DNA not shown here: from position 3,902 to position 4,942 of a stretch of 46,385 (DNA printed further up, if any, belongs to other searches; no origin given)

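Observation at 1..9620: Eight co-directional genes can be read as one linear hydantoin or N-carbamoyl-amino-acid fermentation route ending in substrate-level phosphorylation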

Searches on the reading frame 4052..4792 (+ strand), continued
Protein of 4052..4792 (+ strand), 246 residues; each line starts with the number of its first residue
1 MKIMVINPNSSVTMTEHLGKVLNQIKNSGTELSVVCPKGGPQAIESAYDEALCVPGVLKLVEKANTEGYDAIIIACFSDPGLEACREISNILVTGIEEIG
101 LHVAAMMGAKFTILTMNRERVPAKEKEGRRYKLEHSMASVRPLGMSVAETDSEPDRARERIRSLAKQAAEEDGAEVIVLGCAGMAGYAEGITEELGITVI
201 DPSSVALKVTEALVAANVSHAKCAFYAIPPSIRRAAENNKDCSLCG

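Call 54: find_encoding_contigs(protein=P0214, flank=10000, max_places=1)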
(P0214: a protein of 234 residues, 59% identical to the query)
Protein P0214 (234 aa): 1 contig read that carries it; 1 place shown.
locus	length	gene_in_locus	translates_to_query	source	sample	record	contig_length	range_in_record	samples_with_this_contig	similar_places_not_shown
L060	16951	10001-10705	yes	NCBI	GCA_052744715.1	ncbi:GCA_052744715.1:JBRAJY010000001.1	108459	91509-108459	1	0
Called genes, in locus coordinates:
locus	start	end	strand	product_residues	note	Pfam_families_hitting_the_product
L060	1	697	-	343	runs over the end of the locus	PF00005:ABC_tran, PF13401:AAA_22 (weak), PF13304:AAA_21 (weak), PF08352:oligo_HPY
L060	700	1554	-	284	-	PF12911:OppC_N, PF00528:BPD_transp_1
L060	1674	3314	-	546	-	PF00496:SBP_bac_5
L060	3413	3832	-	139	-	PF00903:Glyoxalase (weak)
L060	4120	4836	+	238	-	PF00392:GntR, PF07729:FCD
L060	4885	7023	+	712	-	PF02629:CoA_binding (weak), PF13380:CoA_binding_2, PF13607:Succ_CoA_lig, PF13549:ATP-grasp_5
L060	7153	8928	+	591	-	PF01855:POR_N, PF02775:TPP_enzyme_C, PF12838:Fer4_7 (weak), PF00037:Fer4 (weak)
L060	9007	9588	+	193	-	PF01558:POR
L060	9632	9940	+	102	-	-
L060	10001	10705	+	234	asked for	PF01177:Asp_Glu_race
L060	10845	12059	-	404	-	PF13433:Peripla_BP_5, PF13458:Peripla_BP_6, PF01094:ANF_receptor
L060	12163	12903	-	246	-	PF00005:ABC_tran, PF13304:AAA_21 (faint)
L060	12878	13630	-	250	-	PF00005:ABC_tran, PF12399:BCA_ABC_TP_C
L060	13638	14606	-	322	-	PF02653:BPD_transp_2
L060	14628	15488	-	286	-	PF02653:BPD_transp_2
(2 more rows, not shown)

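Call 75: search_solved_structures(query=window:4052-4792:+, max_evalue=1e-25, show_alignments=3)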
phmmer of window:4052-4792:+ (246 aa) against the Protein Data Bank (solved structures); distinct sequences matched with E-value up to 1e-25: 3.
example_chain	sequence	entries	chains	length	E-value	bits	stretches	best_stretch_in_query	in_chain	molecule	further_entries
3qvj_A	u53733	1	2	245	1.3e-43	152.7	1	2-230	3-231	Putative hydantoin racemase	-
3qvk_A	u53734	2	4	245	7.5e-41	143.6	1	2-230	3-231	Putative hydantoin racemase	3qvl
5lfd_A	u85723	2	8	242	1.5e-31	113.2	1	1-230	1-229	Allantoin racemase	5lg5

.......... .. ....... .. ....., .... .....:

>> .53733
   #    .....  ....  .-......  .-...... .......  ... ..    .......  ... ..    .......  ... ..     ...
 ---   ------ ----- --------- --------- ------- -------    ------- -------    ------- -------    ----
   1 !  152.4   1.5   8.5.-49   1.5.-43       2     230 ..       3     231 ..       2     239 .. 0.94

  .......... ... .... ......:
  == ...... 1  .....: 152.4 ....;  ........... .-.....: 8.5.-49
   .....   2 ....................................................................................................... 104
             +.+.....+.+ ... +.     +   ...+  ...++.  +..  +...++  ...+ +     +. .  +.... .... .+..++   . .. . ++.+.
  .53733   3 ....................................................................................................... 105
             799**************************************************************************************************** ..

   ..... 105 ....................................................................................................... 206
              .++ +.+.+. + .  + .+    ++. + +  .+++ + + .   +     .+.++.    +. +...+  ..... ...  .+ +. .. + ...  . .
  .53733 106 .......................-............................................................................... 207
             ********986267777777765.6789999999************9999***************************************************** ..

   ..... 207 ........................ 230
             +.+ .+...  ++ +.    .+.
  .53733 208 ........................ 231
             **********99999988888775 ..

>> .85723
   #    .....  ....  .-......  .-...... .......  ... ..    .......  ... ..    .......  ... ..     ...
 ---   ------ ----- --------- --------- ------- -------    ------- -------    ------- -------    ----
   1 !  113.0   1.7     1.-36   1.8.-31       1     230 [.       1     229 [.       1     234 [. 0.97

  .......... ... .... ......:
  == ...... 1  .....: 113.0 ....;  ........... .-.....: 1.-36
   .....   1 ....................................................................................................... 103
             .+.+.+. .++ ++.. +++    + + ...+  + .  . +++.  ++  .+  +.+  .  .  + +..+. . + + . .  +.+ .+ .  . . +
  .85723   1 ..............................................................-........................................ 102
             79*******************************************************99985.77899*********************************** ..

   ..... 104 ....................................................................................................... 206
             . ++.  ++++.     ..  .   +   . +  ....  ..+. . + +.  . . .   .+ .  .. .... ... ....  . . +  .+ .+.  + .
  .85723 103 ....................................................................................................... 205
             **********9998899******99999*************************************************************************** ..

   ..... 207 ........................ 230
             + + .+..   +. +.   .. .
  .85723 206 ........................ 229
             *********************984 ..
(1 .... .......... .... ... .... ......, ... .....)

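Call 77: find_related_loci(query=A2, collection=metagenome_contigs, flank=10000)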
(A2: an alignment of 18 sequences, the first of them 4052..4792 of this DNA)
Query A2 (246 aa) in metagenome_contigs; peptide patterns used: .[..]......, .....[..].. (x = any residue, [..] = any of these).
586 stretches matched a pattern; 414 encode a relative of the query (tblastn E <= 1e-3); the best 80 are kept; 80 distinct loci.
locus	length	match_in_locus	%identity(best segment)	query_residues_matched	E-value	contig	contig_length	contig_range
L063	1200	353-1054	78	1-234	2e-131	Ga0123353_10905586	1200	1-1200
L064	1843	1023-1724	68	1-234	6e-119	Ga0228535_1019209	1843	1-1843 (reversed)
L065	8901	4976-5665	72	1-230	9e-109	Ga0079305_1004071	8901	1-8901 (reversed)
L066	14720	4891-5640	64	1-246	3e-104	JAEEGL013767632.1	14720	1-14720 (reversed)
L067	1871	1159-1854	68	1-234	2e-110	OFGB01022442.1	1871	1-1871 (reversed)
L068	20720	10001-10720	66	1-240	4e-103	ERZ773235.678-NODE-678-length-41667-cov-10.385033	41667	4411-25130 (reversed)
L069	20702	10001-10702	67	1-234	7e-102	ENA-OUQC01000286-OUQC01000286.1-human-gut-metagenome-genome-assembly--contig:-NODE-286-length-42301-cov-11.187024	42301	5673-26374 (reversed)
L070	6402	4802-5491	65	1-230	3e-99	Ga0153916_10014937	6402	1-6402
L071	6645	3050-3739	65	1-230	3e-99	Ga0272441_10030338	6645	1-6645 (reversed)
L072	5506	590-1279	63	1-230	3e-98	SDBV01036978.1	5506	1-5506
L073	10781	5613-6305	63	1-231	5e-98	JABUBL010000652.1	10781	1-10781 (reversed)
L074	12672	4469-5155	67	1-229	4e-98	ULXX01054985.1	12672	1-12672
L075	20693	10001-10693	66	1-231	3e-97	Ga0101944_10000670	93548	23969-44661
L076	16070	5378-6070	65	1-231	4e-97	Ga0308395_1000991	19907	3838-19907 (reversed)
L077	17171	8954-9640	67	1-229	5e-97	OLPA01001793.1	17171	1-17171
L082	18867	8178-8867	64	1-230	9e-95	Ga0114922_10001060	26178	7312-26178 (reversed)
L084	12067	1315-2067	58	1-244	3e-93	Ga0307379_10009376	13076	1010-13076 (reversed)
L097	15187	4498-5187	62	1-230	6e-91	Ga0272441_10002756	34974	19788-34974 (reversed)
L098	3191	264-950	61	1-229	2e-91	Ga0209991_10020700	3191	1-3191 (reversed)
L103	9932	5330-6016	61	1-229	3e-90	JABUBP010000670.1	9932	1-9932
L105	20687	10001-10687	61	1-229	8e-90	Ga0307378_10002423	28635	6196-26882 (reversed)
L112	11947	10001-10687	61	1-229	5e-89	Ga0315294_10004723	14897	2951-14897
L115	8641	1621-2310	57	1-230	1e-88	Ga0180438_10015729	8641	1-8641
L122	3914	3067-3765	59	1-233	1e-88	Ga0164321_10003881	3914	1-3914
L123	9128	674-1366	58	1-231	7e-88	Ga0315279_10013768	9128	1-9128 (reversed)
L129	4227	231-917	59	1-229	1e-87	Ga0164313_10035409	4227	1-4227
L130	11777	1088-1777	59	1-230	1e-87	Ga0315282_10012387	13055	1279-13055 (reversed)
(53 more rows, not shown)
